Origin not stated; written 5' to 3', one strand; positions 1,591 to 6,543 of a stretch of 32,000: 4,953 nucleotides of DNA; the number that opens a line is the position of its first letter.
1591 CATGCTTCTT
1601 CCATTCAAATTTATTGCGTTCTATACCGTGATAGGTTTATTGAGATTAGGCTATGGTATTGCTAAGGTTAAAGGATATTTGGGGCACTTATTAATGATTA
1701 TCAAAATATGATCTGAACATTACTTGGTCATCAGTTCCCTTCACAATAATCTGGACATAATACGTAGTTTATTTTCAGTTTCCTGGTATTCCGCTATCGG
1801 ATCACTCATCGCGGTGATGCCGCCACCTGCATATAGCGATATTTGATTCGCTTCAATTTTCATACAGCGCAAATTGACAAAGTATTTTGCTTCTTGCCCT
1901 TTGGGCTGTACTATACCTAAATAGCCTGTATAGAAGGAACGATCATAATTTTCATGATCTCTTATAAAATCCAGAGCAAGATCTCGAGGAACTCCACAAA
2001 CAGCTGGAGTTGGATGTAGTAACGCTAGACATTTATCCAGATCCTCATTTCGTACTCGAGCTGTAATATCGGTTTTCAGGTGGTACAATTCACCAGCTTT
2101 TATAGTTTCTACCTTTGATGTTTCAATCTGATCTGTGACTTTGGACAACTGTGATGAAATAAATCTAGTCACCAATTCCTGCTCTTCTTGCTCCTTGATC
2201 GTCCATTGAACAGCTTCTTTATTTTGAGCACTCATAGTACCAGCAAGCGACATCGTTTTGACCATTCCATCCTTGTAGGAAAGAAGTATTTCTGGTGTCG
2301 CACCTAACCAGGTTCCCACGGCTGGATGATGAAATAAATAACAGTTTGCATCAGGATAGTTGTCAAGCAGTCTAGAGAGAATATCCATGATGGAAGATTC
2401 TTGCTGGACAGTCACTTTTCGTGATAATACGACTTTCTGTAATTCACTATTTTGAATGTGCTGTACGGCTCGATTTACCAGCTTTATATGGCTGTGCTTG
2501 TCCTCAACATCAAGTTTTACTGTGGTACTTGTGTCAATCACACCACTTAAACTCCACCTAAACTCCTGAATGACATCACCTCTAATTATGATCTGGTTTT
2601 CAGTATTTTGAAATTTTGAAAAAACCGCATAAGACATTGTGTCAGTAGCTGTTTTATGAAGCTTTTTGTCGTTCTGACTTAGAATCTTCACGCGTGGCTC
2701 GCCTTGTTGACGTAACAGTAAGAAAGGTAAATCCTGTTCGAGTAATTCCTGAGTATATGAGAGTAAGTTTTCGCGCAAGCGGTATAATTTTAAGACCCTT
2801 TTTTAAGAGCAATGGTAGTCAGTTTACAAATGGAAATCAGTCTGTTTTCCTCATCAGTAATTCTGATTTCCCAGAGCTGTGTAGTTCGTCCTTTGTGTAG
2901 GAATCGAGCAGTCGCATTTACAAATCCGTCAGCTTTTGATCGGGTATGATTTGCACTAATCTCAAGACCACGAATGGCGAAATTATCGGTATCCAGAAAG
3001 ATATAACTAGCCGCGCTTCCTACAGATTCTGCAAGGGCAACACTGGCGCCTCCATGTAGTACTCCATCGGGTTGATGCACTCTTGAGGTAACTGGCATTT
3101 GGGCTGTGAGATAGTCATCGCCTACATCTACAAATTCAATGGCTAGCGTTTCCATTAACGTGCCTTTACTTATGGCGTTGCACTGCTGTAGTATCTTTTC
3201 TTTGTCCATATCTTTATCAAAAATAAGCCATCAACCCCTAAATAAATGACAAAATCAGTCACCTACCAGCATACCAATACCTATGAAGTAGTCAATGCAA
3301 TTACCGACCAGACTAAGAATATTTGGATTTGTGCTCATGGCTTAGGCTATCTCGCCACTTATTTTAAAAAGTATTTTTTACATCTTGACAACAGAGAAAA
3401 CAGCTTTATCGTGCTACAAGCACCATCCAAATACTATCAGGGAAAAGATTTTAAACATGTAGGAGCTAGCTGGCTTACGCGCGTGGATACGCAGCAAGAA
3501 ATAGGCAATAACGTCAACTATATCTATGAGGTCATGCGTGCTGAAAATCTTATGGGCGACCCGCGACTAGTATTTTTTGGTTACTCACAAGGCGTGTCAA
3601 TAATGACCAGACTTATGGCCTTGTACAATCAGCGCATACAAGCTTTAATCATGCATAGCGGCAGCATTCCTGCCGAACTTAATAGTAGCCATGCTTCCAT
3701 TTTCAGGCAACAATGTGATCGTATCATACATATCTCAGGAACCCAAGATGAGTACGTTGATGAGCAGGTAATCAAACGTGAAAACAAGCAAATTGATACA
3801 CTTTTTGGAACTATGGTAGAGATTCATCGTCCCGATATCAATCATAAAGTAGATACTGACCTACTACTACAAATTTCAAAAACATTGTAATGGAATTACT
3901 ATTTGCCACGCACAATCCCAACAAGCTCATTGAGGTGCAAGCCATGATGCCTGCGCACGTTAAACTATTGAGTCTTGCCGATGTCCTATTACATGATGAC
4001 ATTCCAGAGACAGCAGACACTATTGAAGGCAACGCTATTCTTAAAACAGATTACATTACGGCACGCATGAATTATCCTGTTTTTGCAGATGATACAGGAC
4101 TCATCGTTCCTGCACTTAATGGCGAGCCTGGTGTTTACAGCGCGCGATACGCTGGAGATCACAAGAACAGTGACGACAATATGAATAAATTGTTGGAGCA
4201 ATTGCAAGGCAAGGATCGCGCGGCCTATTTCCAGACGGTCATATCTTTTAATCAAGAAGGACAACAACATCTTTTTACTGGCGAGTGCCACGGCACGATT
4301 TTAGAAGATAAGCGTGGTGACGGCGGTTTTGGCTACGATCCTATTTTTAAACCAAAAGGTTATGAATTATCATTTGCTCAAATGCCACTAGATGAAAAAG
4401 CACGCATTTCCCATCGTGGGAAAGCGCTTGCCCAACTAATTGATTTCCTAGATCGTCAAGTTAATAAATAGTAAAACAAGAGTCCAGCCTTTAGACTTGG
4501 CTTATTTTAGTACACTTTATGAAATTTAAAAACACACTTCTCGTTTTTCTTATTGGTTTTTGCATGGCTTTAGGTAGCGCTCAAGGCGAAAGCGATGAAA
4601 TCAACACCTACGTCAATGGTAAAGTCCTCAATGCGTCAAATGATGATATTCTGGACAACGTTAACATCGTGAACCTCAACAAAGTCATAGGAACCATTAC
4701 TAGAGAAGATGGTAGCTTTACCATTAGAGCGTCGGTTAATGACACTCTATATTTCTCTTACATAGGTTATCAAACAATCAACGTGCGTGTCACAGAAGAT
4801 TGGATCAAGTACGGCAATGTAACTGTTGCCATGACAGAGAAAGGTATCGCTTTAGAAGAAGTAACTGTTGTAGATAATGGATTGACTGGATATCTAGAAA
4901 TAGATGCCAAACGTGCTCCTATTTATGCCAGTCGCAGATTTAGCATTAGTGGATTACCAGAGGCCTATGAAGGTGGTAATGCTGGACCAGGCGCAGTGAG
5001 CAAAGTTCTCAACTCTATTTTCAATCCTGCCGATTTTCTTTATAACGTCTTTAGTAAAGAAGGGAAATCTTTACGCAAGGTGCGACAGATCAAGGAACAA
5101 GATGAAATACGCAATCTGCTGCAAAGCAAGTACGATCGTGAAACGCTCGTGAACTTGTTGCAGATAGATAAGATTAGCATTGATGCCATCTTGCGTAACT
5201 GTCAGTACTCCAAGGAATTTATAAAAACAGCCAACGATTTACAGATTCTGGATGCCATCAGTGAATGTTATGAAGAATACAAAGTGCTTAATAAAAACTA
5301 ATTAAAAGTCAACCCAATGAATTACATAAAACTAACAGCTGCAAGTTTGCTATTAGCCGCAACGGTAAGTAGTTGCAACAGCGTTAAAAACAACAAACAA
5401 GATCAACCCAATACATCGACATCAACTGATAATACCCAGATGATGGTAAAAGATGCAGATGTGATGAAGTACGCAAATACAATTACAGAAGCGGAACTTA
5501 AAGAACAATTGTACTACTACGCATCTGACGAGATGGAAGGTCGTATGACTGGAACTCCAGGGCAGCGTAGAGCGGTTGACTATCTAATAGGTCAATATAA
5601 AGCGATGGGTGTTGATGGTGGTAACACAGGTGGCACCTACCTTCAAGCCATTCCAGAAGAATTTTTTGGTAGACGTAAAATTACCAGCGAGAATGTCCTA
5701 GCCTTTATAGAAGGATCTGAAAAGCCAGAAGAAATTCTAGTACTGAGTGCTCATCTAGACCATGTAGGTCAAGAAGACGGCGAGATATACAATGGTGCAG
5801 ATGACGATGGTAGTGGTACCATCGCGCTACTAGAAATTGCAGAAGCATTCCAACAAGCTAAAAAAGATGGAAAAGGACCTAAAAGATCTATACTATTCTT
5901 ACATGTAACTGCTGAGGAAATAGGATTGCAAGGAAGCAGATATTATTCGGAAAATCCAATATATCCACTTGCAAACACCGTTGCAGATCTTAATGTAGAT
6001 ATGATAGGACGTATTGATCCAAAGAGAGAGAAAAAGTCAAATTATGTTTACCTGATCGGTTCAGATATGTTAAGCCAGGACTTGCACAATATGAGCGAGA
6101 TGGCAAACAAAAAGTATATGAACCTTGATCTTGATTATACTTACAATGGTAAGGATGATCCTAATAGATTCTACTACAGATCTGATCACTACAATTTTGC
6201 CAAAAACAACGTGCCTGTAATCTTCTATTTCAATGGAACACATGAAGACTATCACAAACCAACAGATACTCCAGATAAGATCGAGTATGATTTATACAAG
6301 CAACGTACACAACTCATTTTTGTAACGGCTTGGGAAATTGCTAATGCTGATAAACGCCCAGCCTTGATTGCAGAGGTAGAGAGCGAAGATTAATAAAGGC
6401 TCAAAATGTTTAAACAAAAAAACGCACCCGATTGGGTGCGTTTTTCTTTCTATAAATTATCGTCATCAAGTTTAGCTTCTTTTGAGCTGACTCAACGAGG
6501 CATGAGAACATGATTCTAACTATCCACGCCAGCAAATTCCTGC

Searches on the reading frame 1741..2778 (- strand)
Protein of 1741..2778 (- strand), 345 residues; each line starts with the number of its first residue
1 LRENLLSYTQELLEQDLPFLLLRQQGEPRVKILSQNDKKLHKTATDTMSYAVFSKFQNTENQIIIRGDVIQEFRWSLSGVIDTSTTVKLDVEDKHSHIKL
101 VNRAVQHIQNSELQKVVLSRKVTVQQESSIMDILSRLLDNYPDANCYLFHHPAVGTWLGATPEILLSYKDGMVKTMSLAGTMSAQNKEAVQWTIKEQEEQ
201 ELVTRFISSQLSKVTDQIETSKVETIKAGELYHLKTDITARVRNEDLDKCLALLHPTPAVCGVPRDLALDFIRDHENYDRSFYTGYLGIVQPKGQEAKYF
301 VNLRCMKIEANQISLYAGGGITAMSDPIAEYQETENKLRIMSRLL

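Call 57: search_protein_families(library=pfam, proteins=[window:1741-2778:-], max_evalue=0.00001)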
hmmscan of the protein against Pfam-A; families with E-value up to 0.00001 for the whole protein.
window:1741-2778:- (345 aa): 1 family
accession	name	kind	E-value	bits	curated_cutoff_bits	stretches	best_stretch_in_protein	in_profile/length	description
PF00425.24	Chorismate_bind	-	3.7e-64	217.2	27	1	94-337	2-257/257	chorismate binding enzyme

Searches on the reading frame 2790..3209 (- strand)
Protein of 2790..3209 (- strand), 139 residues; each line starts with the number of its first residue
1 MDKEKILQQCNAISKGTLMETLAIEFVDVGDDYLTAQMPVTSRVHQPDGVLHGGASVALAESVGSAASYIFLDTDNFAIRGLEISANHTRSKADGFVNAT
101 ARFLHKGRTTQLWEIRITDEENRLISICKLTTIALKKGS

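Call 57: search_protein_families(library=pfam, proteins=[window:2790-3209:-], max_evalue=0.00001)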
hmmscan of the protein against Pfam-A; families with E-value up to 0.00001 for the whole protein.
window:2790-3209:- (139 aa): 1 family
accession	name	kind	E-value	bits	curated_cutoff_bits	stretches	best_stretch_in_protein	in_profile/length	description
PF03061.28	4HBT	-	1.8e-11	44.6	20.6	1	49-125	2-78/79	Thioesterase superfamily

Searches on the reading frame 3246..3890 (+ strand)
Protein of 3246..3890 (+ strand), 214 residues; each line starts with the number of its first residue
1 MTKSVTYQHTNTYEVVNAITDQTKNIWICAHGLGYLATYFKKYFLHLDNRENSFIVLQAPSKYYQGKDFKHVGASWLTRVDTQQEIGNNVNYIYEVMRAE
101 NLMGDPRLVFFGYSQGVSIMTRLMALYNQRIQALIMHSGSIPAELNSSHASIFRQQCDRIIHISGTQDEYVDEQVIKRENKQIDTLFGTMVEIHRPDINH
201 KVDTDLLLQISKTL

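Call 57: search_protein_families(library=pfam, proteins=[window:3246-3890:+], max_evalue=0.00001)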
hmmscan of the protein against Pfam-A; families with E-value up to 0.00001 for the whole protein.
window:3246-3890:+ (214 aa): 1 family
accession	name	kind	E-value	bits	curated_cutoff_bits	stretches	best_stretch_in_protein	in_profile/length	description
PF02230.22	Abhydrolase_2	-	5.3e-11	43.2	23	1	12-212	2-211/217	Phospholipase/Carboxylesterase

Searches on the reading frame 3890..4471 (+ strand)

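Call 57: search_protein_families(library=pfam, proteins=[window:3890-4471:+], max_evalue=0.00001)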
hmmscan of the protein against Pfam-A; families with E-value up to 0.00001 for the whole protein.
window:3890-4471:+ (193 aa): 1 family
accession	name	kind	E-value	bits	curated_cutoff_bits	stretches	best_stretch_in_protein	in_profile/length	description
PF01725.21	Ham1p_like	-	7.5e-64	215.5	22.5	1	3-185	1-185/186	Ham1 family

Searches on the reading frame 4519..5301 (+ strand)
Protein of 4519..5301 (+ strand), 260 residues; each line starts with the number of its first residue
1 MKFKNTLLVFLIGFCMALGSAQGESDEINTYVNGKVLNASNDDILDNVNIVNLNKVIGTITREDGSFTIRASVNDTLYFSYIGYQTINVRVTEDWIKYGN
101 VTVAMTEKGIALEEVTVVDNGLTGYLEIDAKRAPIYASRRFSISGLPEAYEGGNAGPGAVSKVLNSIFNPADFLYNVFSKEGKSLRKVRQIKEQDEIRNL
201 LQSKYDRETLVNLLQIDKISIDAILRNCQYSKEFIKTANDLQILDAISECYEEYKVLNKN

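Call 57: search_protein_families(library=pfam, proteins=[window:4519-5301:+], max_evalue=0.00001)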
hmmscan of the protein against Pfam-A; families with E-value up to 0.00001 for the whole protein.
window:4519-5301:+ (260 aa): 2 families
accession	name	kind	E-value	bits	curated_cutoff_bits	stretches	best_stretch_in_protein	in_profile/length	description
PF13715.12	CarbopepD_reg_2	-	2.3e-13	50.4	32.2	1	32-117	1-88/88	CarboxypepD_reg-like domain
PF13620.12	CarboxypepD_reg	-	4.2e-06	27.4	32.3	1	32-104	2-80/82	Carboxypeptidase regulatory-like domain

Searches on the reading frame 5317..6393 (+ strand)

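Call 57: search_protein_families(library=pfam, proteins=[window:5317-6393:+], max_evalue=0.00001)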
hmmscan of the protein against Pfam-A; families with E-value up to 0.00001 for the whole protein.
window:5317-6393:+ (358 aa): 1 family
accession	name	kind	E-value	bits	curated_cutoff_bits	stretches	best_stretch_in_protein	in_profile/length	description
PF04389.22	Peptidase_M28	-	1.5e-40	139.4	21.3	1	126-335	1-190/193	Peptidase family M28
